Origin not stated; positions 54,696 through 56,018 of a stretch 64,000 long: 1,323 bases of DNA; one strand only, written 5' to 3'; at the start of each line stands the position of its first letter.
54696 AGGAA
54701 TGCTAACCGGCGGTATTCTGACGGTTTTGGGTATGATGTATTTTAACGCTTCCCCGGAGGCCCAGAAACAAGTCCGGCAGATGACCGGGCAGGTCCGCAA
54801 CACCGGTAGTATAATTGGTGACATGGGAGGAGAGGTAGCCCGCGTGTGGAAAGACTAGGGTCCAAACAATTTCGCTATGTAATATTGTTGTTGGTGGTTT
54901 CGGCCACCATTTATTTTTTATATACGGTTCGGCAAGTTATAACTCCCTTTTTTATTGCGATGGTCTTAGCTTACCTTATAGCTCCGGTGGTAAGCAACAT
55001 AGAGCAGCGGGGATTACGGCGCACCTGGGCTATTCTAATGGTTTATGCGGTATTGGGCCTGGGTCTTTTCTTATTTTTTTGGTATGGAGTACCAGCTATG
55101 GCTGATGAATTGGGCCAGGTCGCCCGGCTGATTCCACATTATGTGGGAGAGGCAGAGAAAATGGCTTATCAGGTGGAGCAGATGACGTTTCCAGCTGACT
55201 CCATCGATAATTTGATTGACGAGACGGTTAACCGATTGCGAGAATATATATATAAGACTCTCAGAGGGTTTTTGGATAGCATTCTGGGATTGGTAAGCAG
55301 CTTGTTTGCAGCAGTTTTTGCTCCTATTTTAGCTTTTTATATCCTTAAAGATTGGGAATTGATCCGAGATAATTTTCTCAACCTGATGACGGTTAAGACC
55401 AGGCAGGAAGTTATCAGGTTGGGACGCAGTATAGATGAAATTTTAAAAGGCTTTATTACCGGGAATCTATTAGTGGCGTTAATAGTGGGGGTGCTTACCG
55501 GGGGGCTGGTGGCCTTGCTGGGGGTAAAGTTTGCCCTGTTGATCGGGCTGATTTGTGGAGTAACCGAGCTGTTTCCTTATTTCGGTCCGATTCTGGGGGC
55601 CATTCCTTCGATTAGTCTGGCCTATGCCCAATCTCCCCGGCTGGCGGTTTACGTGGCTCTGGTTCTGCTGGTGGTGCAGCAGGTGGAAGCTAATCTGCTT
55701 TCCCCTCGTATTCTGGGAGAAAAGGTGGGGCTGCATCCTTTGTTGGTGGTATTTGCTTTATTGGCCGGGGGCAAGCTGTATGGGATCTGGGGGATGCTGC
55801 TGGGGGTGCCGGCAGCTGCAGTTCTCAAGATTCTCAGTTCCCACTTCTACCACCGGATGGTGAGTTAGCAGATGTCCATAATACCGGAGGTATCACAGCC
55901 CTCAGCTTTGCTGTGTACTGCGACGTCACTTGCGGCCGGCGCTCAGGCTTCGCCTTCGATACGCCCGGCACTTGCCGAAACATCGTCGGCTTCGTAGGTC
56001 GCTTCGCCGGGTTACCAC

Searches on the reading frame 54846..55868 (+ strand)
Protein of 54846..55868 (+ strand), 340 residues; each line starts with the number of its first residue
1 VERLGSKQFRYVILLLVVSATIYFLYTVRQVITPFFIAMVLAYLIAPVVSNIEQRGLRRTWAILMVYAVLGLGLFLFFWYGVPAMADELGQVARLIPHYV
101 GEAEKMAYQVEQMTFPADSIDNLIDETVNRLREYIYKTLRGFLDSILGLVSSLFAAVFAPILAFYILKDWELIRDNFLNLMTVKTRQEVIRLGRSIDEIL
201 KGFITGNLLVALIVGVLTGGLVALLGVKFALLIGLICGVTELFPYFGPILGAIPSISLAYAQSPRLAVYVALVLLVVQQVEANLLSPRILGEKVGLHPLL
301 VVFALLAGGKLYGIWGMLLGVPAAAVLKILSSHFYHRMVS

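Call 6: search_protein_families(library=pfam, proteins=[window:54846-55868:+], max_evalue=0.01)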
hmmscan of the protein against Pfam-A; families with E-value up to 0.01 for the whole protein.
window:54846-55868:+ (340 aa): 1 family
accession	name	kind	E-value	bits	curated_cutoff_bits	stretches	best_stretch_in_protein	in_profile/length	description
PF01594.21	AI-2E_transport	-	9.5e-69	232.5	34.3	1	12-333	5-325/327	AI-2E family transporter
